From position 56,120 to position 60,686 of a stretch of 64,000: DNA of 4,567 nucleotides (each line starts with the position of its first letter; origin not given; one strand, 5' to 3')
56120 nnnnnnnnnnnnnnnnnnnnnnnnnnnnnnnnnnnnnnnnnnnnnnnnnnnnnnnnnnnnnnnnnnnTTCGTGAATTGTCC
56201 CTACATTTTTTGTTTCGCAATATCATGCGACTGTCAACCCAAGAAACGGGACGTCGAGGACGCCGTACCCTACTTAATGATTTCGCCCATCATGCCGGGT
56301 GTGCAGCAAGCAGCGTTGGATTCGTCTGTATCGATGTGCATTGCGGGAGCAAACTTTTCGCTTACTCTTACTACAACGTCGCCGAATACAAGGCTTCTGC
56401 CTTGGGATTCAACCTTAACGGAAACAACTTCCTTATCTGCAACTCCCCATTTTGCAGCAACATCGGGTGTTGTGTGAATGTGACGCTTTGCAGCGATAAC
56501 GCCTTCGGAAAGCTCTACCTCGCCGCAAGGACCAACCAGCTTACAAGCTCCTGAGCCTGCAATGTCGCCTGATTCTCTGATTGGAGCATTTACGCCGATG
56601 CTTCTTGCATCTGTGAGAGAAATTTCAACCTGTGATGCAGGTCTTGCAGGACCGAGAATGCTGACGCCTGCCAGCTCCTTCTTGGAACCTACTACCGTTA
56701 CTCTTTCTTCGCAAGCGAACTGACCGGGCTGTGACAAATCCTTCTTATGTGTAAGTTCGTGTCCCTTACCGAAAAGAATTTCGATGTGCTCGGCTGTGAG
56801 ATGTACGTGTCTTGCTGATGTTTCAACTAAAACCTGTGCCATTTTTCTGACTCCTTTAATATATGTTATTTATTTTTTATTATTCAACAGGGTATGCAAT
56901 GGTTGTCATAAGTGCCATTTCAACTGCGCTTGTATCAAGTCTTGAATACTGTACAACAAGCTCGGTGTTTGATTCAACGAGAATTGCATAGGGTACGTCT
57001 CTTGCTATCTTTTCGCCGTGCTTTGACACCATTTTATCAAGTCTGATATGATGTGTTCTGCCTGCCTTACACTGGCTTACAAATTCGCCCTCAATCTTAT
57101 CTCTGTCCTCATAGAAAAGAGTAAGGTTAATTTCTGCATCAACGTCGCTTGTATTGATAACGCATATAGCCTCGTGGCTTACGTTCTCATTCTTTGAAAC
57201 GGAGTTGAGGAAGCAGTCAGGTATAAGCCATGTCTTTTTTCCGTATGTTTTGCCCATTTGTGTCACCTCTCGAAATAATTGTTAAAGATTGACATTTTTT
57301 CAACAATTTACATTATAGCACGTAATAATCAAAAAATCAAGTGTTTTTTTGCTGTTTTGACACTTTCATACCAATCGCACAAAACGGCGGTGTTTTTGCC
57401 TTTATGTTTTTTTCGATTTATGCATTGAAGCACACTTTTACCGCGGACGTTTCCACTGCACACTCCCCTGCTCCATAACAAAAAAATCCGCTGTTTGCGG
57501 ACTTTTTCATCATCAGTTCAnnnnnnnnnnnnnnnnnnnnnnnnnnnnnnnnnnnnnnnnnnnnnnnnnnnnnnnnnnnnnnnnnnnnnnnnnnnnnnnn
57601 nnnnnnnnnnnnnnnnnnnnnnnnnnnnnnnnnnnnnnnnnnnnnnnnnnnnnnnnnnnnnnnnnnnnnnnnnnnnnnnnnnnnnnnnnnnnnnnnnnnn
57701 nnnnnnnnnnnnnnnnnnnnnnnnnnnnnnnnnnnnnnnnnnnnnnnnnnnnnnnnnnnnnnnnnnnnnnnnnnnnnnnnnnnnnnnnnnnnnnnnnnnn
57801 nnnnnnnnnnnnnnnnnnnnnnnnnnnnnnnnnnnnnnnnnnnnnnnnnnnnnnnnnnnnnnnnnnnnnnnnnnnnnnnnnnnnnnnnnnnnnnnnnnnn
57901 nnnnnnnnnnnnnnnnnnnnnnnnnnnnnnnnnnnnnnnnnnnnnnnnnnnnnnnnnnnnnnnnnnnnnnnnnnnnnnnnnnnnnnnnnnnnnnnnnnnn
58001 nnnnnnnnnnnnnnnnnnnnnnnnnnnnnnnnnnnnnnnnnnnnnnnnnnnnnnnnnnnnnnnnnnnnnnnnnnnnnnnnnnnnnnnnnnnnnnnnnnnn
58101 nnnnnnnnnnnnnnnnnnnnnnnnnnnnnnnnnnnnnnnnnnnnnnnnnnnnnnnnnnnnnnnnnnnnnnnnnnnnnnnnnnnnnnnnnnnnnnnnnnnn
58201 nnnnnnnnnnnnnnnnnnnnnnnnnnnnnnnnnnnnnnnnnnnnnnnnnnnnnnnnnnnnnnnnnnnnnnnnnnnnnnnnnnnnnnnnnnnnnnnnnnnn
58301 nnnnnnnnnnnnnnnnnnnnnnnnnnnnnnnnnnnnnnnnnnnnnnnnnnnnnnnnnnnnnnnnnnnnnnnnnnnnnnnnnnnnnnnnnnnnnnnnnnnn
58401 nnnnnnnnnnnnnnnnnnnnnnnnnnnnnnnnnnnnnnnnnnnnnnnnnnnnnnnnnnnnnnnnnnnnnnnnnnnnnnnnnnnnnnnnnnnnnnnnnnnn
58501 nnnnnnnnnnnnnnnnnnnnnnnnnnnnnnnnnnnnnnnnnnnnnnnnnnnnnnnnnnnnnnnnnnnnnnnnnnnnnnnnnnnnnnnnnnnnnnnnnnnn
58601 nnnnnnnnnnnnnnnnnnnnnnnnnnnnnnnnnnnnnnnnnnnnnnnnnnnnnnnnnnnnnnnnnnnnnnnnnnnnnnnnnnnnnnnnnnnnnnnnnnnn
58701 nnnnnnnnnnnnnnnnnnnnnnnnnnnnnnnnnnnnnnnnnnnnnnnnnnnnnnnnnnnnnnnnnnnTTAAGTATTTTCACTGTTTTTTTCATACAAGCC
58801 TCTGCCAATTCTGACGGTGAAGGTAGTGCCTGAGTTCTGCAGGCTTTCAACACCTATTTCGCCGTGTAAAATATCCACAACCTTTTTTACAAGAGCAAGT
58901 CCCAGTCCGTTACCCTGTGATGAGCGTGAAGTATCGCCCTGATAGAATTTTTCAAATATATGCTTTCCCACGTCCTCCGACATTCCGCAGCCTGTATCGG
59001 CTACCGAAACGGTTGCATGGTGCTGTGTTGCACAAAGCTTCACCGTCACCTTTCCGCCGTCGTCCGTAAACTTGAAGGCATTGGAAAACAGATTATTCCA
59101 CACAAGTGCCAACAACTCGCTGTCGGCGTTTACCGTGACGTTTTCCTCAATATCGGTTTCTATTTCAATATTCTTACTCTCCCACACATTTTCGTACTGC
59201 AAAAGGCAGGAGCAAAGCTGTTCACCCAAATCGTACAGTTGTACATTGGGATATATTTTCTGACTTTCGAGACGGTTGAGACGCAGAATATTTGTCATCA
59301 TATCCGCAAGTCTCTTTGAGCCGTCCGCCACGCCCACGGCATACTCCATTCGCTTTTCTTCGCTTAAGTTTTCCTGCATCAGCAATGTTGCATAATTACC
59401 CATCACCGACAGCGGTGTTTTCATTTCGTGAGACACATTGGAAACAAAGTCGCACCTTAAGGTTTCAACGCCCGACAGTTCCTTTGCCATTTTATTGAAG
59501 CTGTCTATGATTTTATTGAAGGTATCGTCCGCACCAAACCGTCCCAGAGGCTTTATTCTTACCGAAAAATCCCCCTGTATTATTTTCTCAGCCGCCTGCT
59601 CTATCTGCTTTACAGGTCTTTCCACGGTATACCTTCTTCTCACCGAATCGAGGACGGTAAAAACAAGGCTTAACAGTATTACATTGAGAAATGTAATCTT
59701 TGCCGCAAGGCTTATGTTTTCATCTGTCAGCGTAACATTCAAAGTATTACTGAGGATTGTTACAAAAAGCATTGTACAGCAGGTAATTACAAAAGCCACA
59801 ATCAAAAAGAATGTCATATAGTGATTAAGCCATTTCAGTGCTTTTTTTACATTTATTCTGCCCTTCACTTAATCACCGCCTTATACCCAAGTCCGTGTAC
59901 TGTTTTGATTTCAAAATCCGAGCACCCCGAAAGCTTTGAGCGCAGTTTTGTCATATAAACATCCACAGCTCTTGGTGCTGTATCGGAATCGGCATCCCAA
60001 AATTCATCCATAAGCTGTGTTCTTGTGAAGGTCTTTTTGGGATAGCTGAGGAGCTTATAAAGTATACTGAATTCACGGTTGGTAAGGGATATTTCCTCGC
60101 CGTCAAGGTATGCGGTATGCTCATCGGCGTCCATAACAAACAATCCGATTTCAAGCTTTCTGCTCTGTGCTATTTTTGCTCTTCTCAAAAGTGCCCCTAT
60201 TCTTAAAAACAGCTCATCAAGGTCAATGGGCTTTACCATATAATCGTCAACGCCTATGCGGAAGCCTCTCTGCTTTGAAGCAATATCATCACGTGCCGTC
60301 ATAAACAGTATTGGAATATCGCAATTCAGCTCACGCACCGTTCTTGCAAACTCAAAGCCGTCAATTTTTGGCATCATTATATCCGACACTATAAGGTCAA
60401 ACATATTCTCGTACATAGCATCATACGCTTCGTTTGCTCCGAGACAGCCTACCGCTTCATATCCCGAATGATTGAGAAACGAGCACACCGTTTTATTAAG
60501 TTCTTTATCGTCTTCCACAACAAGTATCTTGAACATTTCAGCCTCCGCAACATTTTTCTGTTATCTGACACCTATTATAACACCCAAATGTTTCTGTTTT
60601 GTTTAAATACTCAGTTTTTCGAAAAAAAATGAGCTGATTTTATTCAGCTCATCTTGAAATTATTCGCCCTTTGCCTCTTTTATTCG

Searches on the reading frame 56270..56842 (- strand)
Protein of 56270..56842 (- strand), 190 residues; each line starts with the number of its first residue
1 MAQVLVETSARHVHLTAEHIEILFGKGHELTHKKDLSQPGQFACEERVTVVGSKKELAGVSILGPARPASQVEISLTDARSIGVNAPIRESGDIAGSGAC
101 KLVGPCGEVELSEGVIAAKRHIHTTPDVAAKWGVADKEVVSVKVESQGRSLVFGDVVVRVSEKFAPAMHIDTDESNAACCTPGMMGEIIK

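Call 12: search_protein_families(library=pfam, proteins=[window:56270-56842:-], max_evalue=0.001)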
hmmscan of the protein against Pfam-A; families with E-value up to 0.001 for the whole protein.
window:56270-56842:- (190 aa): 1 family
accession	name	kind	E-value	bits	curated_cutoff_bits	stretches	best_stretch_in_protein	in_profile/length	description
PF06130.18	PTAC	-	2.2e-79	265.8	25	1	6-180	2-175/176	Phosphate propanoyltransferase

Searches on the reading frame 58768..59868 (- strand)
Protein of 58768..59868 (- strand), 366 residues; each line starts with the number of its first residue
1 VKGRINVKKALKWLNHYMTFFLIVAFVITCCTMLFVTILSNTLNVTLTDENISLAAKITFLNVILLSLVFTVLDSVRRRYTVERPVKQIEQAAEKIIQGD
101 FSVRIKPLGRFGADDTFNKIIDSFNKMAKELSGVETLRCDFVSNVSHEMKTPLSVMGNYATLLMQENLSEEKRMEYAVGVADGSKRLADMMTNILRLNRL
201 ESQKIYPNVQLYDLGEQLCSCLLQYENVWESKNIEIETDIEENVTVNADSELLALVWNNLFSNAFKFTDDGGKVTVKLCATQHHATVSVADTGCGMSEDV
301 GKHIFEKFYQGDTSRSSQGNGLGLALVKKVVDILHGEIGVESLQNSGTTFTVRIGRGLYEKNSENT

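Call 53: search_protein_families(library=pfam, proteins=[window:58768-59868:-], max_evalue=0.001)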
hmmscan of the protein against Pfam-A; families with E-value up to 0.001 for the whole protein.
window:58768-59868:- (366 aa): 4 families
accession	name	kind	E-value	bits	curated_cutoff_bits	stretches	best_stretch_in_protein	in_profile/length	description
PF02518.31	HATPase_c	-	8.8e-27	94.2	26.4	1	249-354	2-107/111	Histidine kinase-, DNA gyrase B-, and HSP90-like ATPase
PF00512.31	HisKA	-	9.9e-12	45.2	26.9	1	138-202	2-65/66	His Kinase A (phospho-acceptor) domain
PF13581.12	HATPase_c_2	-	0.00012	22.5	27.4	1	260-337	39-113/127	Histidine kinase-like ATPase domain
PF00672.30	HAMP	-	0.00035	21.3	25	0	84-132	8-52/53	HAMP domain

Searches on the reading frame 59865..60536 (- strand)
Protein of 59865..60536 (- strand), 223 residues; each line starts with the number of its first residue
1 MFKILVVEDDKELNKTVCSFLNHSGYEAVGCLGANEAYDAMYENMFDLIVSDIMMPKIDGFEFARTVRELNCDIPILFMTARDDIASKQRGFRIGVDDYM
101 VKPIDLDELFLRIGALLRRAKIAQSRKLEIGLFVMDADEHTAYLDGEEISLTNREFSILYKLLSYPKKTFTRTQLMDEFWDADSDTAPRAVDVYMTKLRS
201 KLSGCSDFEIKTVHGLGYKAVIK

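Call 53: search_protein_families(library=pfam, proteins=[window:59865-60536:-], max_evalue=0.001)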
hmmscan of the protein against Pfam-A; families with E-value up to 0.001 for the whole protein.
window:59865-60536:- (223 aa): 2 families
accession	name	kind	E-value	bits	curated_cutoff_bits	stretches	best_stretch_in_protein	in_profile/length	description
PF00072.30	Response_reg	-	1.3e-24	86.9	30.2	1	4-112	1-109/111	Response regulator receiver domain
PF00486.34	Trans_reg_C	-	8.3e-21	74.3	26.2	1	146-219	1-76/77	Transcriptional regulatory protein, C terminal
